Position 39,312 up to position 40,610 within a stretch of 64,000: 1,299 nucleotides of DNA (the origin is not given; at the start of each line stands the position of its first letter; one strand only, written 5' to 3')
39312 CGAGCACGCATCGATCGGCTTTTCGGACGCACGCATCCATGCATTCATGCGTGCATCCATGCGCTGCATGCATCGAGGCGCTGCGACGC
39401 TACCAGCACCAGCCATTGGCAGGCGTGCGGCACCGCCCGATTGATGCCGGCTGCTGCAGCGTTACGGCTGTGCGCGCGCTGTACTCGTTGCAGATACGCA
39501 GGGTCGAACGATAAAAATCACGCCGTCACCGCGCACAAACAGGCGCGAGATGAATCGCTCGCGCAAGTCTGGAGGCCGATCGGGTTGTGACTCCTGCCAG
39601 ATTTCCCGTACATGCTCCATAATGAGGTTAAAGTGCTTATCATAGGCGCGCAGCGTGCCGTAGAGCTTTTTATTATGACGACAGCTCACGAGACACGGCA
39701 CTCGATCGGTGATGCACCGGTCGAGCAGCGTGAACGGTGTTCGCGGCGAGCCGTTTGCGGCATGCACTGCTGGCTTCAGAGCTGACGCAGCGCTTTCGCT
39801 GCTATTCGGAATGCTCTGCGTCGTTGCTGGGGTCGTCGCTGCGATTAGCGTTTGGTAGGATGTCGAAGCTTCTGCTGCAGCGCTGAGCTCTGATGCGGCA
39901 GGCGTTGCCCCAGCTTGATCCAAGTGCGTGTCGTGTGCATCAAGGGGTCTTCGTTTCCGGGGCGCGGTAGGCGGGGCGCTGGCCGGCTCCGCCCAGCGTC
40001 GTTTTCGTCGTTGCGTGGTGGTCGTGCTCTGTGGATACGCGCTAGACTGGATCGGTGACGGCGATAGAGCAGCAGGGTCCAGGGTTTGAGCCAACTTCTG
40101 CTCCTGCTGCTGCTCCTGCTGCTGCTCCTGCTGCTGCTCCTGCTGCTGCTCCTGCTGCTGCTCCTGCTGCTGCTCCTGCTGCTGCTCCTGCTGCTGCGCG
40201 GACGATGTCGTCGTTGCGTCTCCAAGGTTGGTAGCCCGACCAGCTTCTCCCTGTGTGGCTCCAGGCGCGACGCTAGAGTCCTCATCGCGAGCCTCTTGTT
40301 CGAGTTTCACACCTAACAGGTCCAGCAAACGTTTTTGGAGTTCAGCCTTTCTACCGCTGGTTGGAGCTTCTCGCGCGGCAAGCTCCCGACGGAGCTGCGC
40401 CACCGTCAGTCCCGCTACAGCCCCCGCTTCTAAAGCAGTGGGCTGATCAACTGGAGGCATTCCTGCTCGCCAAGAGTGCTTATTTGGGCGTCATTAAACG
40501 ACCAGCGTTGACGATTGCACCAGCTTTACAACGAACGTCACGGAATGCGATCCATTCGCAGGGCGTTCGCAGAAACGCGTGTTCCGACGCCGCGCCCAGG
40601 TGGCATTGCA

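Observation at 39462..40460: SmD2 Sm domain fused in one open frame to an N-terminal SAP-like motif and a (QQQE)n repeat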

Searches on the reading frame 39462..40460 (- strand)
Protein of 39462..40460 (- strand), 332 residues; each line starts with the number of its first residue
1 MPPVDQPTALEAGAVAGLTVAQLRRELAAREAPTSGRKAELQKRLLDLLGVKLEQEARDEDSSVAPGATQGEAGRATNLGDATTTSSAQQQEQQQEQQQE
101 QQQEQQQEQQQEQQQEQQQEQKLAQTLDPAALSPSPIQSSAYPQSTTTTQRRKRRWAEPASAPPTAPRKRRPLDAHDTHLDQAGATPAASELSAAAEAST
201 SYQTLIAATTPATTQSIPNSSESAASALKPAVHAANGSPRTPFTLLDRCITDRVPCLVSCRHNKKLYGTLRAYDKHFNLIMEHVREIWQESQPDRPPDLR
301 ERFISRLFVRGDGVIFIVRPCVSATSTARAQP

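Call 3: search_protein_families(library=pfam, proteins=[window:39462-40460:-], max_evalue=0.1)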
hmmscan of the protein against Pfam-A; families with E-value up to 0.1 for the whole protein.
window:39462-40460:- (332 aa): 7 families
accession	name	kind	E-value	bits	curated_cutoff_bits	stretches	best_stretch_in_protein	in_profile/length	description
PF01423.28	LSM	-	1.8e-13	50.4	23.4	1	257-318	12-65/66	LSM domain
PF02037.33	SAP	-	1.6e-10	40.8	23.9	1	17-49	4-36/37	SAP domain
PF12949.13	HeH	-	0.018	15.2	28.9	1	18-43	4-31/35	HeH/LEM domain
PF06391.18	MAT1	-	0.036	14.4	25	1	87-158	95-166/201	CDK-activating kinase assembly factor MAT1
PF12624.14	VPS13_N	-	0.049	11.8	80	1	81-128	718-764/1317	VPS13-like family N-terminal region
PF09736.14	Bud13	-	0.07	13.9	27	0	87-165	16-91/144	Pre-mRNA-splicing factor of RES complex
PF16091.10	DUF4820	-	0.08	12.8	27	0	80-131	163-215/227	Domain of unknown function (DUF4820)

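Call 6: find_homologous_proteins(query=window:39462-40460:-, max_evalue=0.001)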
Query window:39462-40460:- (332 aa): 9 proteins with E <= 0.001 among 8000 candidates.
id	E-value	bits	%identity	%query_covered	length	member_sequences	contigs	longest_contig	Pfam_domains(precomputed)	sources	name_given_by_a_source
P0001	2.6e-182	623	92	100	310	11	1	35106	PF02037.34,PF01423.29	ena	-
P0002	1.6e-177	607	91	100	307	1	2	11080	PF02037.34,PF01423.29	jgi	jgi:small nuclear ribonucleoprotein D2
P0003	7.7e-177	605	91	100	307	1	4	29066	PF02037.34,PF01423.29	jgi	jgi:small nuclear ribonucleoprotein D2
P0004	4.9e-175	599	90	100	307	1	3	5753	PF02037.34,PF01423.29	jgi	jgi:small nuclear ribonucleoprotein D2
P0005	3.6e-54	202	39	95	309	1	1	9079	PF02037.34,PF01423.29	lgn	-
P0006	3.8e-52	196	40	95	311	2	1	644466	PF02037.34,PF01423.29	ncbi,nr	ncbi:hypothetical protein CCYA_CCYA08G2259 [Cyanidiococcus yangmingshanensis]|nr:hypothetical protei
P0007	4.4e-49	186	37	100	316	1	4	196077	PF02037.34,PF01423.29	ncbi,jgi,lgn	jgi:small nuclear ribonucleoprotein D2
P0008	3.6e-31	127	36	91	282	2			PF02037.34,PF01423.29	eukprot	eukprot:ctg_126.g77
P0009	2.4e-29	121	34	92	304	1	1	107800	PF02037.34,PF01423.29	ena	-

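Call 9: list_cluster_members(proteins=[P0001, P0005, P0007, P0008, P0009, window:39462-40460:-])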
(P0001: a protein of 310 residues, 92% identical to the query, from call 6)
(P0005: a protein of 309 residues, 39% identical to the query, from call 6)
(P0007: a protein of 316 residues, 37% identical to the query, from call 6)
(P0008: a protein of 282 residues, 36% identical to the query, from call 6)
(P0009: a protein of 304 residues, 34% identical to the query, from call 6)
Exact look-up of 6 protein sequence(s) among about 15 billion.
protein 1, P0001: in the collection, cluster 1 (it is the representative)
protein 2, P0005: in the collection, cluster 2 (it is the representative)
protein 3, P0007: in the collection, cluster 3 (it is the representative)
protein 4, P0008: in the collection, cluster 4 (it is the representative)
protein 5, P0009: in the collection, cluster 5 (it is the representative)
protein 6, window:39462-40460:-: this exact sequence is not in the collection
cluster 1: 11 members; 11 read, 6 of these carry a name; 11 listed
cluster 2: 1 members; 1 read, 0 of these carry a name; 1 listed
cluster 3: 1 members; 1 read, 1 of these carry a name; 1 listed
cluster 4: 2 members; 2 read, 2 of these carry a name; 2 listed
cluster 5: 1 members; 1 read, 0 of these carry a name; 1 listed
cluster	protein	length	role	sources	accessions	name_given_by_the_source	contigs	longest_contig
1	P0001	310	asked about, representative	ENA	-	-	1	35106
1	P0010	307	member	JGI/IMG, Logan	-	small nuclear ribonucleoprotein D2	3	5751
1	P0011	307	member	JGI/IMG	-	small nuclear ribonucleoprotein D2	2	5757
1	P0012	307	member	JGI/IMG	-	small nuclear ribonucleoprotein D2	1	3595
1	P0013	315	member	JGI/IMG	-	small nuclear ribonucleoprotein D2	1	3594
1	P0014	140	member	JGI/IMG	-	small nuclear ribonucleoprotein D2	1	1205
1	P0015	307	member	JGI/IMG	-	small nuclear ribonucleoprotein D2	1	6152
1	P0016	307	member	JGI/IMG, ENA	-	-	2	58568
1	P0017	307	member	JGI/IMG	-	-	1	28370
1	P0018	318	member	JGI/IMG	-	-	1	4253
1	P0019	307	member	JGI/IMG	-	-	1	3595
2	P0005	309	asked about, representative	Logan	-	-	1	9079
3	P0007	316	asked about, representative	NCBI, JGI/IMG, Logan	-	small nuclear ribonucleoprotein D2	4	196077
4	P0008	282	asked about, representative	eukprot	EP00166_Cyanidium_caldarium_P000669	ctg_126.g77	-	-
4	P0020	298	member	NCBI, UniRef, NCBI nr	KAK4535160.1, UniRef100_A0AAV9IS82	hypothetical protein CDCA_CDCA04G1185 [Cyanidium caldarium] | snRNP core protein D2 n=1 Tax=Cyanidium caldarium TaxID=2771 RepID=A0AAV9IS82_CYACA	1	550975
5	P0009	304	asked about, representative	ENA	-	-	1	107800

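Call 10: search_solved_structures(query=window:39462-40460:-, max_evalue=0.01, show_alignments=2)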
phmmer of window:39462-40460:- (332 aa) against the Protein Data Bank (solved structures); distinct sequences matched with E-value up to 0.01: 23.
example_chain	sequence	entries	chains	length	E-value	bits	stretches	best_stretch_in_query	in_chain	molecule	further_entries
3jcm_U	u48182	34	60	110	3.9e-16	62.6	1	241-320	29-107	Small nuclear ribonucleoprotein Sm D2 | BJ4_G0037700.mRNA.1.CDS.1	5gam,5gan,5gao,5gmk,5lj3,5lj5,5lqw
5gm6_g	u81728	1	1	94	4.3e-16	62.5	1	241-319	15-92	Small nuclear ribonucleoprotein Sm D2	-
3jb9_G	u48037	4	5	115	1.5e-15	60.7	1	241-319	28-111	Small nuclear ribonucleoprotein Sm D2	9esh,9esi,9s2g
1b34_B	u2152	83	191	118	1.5e-15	60.7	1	241-320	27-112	PROTEIN (SMALL NUCLEAR RIBONUCLEOPROTEIN SM D2) | Small nuclear ribonucleoprotein Sm D2 | SmD2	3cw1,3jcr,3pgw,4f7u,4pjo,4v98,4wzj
5xjt_B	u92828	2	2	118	4e-15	59.3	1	241-320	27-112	Small nuclear ribonucleoprotein Sm D2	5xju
8ro0_d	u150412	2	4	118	4.4e-15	59.2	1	241-320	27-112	Probable small nuclear ribonucleoprotein Sm D2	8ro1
8xi2_d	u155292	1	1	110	1.5e-13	54.1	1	242-319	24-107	Small nuclear ribonucleoprotein Sm D2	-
9if7_25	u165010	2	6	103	8.4e-12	48.4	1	241-319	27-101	Small nuclear ribonucleoprotein Sm D2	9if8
9l5r_c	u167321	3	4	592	2.2e-11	47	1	241-318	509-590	Delta(14)-sterol reductase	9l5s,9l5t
3jcr_3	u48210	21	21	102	1e-06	31.7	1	241-320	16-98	LSm3 | U6 snRNA-associated Sm-like protein LSm3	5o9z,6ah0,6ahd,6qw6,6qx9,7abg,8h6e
4emg_A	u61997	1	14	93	5.1e-06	29.4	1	251-320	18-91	Probable U6 snRNA-associated Sm-like protein LSm3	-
6ppn_C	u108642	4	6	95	5.2e-06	29.4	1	251-320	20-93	Probable U6 snRNA-associated Sm-like protein LSm3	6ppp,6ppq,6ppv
5vsu_C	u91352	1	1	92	6.9e-06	29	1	237-321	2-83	U6 snRNA-associated Sm-like protein LSm3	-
3bw1_A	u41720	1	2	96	2.8e-05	27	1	238-321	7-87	U6 snRNA-associated Sm-like protein LSm3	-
3jcm_d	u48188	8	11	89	4.8e-05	26.2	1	241-321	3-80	U6 snRNA-associated Sm-like protein LSm3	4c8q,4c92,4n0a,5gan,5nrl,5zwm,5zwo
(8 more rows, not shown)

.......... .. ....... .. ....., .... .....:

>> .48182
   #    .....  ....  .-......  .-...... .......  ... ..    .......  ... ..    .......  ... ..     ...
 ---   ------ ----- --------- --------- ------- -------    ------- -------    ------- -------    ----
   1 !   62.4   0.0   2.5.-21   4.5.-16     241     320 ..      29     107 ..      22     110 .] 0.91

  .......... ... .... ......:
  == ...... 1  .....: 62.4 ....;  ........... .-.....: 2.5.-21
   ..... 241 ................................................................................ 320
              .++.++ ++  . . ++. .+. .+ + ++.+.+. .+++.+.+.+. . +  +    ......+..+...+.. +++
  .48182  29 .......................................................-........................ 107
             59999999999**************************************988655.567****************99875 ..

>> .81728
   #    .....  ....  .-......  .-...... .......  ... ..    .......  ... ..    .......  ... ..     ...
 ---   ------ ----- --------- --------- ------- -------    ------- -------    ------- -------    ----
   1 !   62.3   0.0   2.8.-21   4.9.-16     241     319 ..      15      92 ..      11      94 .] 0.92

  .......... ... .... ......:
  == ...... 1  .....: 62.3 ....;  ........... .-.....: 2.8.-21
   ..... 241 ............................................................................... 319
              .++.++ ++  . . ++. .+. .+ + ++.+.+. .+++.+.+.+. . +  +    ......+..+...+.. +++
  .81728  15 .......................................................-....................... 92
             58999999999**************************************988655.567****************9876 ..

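Call 12: find_encoding_contigs(protein=P0007, flank=6000, max_places=3)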
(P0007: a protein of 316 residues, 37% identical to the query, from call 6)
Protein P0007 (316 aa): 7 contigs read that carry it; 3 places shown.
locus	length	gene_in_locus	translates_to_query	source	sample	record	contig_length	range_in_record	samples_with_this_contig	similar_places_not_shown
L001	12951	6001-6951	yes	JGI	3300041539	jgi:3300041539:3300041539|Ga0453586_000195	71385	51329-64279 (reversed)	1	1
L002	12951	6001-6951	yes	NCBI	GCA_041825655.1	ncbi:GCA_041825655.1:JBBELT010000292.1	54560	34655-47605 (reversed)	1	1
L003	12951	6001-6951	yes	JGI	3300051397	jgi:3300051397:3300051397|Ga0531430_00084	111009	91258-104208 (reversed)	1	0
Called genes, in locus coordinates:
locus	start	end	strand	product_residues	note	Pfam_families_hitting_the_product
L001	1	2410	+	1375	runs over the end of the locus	PF14631:FancD2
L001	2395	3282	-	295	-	PF05859:Mis12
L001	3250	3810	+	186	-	-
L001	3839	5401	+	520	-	PF00091:Tubulin, PF03953:Tubulin_C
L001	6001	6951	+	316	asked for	PF02037:SAP, PF01423:LSM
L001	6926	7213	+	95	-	-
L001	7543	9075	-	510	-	PF01237:Oxysterol_BP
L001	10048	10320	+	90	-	-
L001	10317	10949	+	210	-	-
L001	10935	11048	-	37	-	-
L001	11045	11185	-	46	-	-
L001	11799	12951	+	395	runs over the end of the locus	PF01079:Hint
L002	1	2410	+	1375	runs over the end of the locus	PF14631:FancD2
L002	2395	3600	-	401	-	PF05859:Mis12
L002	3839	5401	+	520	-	PF00091:Tubulin, PF03953:Tubulin_C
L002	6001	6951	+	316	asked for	PF02037:SAP, PF01423:LSM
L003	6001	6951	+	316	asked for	PF02037:SAP, PF01423:LSM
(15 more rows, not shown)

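Call 35: find_encoding_contigs(protein=window:39462-40460:-, flank=3000, max_places=10)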
Protein window:39462-40460:- (332 aa): no gene with exactly this product is on record in the collection.

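Call 45: predict_structure(alignment_id=A2)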
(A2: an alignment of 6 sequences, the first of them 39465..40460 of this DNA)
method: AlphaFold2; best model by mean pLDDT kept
length: 332 residues; sequences in the alignment: 6
mean_pLDDT: 53.2   pTM: 0.23
mean pLDDT of the five models: 53.2, 51.7, 50.2, 47.5, 45.3
residues with pLDDT >= 90: 31; 70-90: 43; 50-70: 71; < 50: 187
segments of 3 or more residues with pLDDT < 50: 1-7, 55-84, 128-244, 248-257, 300-304, 318-332
pLDDT, mean of each block of 10 residues (from residue 1): 46 88 94 92 92 52 42 38 51 79 87 85 58 36 35 38 38 35 34 30 30 32 32 35 47 46 57 66 68 59 51 49 35 38
secondary structure, 60 per line:
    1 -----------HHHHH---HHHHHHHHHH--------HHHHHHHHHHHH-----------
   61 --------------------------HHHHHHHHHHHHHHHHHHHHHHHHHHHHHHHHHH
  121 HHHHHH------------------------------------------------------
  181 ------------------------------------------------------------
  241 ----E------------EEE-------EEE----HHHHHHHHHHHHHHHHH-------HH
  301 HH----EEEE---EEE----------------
elements in order: H12-16 H20-29 H38-49 H87-126 E258-260 E268-270 H275-291 H299-302 E307-310 E314-316

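Call 46: find_encoding_contigs(protein=P0006, flank=5000, max_places=2)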
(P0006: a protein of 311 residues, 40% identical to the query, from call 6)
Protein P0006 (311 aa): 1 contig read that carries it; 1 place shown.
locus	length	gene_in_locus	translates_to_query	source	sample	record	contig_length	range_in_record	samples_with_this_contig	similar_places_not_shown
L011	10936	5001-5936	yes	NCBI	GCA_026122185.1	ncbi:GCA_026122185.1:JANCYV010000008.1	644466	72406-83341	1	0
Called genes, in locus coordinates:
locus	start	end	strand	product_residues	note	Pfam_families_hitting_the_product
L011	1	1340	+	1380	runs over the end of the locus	PF14631:FancD2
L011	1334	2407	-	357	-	PF05859:Mis12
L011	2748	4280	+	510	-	PF00091:Tubulin, PF03953:Tubulin_C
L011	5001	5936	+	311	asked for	PF02037:SAP (weak), PF01423:LSM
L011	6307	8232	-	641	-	PF01237:Oxysterol_BP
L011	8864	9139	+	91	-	-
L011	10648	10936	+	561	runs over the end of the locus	PF01079:Hint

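Call 47: find_encoding_contigs(protein=P0005, flank=5000, max_places=2)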
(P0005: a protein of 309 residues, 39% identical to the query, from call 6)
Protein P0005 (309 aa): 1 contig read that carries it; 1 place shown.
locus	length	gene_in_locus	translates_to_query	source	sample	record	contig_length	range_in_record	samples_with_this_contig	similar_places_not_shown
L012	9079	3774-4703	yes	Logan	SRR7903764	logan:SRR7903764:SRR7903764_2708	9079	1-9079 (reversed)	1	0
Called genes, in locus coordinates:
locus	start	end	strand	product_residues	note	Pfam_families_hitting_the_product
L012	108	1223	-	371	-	PF05859:Mis12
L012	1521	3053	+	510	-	PF00091:Tubulin, PF03953:Tubulin_C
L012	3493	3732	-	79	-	-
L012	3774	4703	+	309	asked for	PF02037:SAP (weak), PF01423:LSM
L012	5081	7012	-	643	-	PF01237:Oxysterol_BP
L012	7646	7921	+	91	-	-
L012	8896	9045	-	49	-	-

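Call 48: find_encoding_contigs(protein=P0009, flank=5000, max_places=2)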
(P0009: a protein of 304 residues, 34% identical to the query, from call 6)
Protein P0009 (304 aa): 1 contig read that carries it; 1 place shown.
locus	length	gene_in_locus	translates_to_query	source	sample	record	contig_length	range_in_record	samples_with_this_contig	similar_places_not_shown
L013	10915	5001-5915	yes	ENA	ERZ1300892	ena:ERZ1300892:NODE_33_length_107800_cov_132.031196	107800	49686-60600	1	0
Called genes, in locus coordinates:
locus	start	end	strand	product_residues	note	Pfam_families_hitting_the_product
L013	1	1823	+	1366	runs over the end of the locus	PF14631:FancD2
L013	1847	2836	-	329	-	PF05859:Mis12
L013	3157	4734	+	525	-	PF00091:Tubulin, PF03953:Tubulin_C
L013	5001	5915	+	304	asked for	PF02037:SAP, PF01423:LSM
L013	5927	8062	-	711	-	PF01237:Oxysterol_BP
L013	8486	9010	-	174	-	PF00085:Thioredoxin, PF13098:Thioredoxin_2 (weak)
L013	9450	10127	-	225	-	-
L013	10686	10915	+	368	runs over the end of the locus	-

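Call 49: search_protein_representatives(alignment_id=A2)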
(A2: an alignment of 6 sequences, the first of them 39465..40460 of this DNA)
Query: 6 sequences, 319 profile positions. Proteins with E-value up to 0.001 (for the whole library): 1617; up to 1e-10: 338; up to 1e-30: 8. The best 150 are listed.
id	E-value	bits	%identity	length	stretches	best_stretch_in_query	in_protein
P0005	9.1e-151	518.7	-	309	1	4-319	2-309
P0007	7.1e-131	453.4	-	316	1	1-319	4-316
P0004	2.6e-121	421.9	-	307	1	1-319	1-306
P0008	1.7e-109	383.1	-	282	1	17-310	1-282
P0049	3.7e-47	178.3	-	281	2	227-307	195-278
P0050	2.9e-41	158.9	-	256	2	228-307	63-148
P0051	2.2e-36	142.9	-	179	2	229-307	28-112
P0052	3.6e-34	135.6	-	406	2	178-307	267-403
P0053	8.9e-25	104.8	-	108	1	229-306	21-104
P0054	2.3e-24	103.4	-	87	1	232-307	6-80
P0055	4.1e-24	102.6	-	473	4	4-72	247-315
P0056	4.4e-24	102.5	-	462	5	5-67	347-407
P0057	9.0e-24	101.5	-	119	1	225-309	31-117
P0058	1.1e-22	97.9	-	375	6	8-52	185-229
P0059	1.0e-21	94.7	-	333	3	228-307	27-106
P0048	6.9e-21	92.0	-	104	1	225-307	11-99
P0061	1.4e-20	91.0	-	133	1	226-307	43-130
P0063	1.7e-20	90.7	-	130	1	214-307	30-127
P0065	1.9e-20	90.5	-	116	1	223-311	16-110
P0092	1.8e-18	84.0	-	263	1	217-307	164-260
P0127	1.1e-17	81.5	-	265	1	228-307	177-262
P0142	2.4e-17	80.3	-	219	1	229-307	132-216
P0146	2.8e-17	80.1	-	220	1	225-310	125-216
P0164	6.0e-17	79.0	-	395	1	228-310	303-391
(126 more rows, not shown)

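Call 50: search_protein_families(library=pfam, proteins=[P0049, P0050, P0051, P0052, P0059, P0092, P0127, P0164, P0142, P0146], max_evalue=0.01)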
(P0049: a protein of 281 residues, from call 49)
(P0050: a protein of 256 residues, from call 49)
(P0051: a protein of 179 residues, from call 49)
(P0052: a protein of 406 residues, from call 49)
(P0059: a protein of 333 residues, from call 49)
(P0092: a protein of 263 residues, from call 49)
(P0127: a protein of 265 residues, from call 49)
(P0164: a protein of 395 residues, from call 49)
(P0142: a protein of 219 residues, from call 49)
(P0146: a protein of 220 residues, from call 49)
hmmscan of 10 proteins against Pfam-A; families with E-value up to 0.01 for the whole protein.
P0049 (281 aa): 2 families
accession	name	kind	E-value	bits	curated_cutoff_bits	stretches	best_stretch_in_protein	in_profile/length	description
PF01423.28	LSM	-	5.1e-14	52.2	23.4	1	213-276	12-64/66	LSM domain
PF02037.33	SAP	-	2.1e-12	46.7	23.9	1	22-56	2-36/37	SAP domain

P0050 (256 aa): 4 families
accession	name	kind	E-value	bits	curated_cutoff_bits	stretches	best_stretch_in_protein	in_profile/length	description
PF01423.28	LSM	-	4.4e-35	119.6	23.4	2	71-146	3-64/66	LSM domain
PF17209.9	Hfq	-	0.00044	20.3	27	0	72-102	9-39/64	Hfq protein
PF21166.2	LSM12_LSM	-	0.0005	20.1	29.5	0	186-208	12-34/60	LSM12, LSM domain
PF04825.18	Rad21_Rec8_N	-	0.0015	19.1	23.1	0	89-121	60-92/110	N terminus of Rad21 / Rec8 like protein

P0051 (179 aa): 6 families
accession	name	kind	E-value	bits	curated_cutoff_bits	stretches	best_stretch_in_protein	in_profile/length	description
PF01423.28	LSM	-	3.9e-33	113.4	23.4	2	36-110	4-64/66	LSM domain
PF17209.9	Hfq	-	6.6e-06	26.1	27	0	34-67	7-40/64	Hfq protein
PF04825.18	Rad21_Rec8_N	-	0.00028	21.4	23.1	0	117-150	60-93/110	N terminus of Rad21 / Rec8 like protein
PF07463.16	NUMOD4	-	0.00043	20.9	23.4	0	54-95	18-42/49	NUMOD4 motif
PF21166.2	LSM12_LSM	-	0.0023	18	29.5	0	46-67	11-34/60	LSM12, LSM domain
PF25457.1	IRF-2BP1_2_M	-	0.0027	17.5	23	0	19-80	26-89/162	IRF-2BP1/2 middle domain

P0052 (406 aa): 2 families
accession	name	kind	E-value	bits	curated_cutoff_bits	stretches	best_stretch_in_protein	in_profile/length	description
PF01423.28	LSM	-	3e-12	46.5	23.4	1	330-401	8-64/66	LSM domain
PF02037.33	SAP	-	3.3e-08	33.4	23.9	1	1-31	5-35/37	SAP domain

P0059 (333 aa): 3 families
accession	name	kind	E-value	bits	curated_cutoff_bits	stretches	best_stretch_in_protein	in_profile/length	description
PF01423.28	LSM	-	3.4e-31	107.2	23.4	3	39-104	7-64/66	LSM domain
PF24655.1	DUF7645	-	3.6e-06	27.3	27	0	169-195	32-58/62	Domain of unknown function (DUF7645)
PF17209.9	Hfq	-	0.00012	22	27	0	146-173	8-35/64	Hfq protein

P0092 (263 aa): 1 family
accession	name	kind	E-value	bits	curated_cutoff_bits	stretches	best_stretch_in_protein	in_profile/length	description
PF01423.28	LSM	-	2.8e-17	62.6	23.4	1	183-258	3-64/66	LSM domain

P0127 (265 aa): 1 family
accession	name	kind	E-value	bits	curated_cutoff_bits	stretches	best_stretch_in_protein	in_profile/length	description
PF01423.28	LSM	-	2.4e-17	62.8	23.4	1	186-260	4-64/66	LSM domain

P0164 (395 aa): 2 families
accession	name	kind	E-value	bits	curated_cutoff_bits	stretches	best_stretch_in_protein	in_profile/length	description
PF00250.24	Forkhead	-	2.3e-39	133.8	27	1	115-199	2-87/88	Forkhead domain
PF01423.28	LSM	-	4e-17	62.1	23.4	1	314-386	6-64/66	LSM domain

P0142 (219 aa): 1 family
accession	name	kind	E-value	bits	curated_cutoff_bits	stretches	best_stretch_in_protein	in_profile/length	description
PF01423.28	LSM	-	7.6e-18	64.4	23.4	1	140-214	4-64/66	LSM domain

P0146 (220 aa): 2 families
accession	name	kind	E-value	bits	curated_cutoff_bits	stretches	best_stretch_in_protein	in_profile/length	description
PF01423.28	LSM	-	2.5e-17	62.7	23.4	1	139-211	6-64/66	LSM domain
PF17209.9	Hfq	-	0.0086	16.1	27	0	133-168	5-40/64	Hfq protein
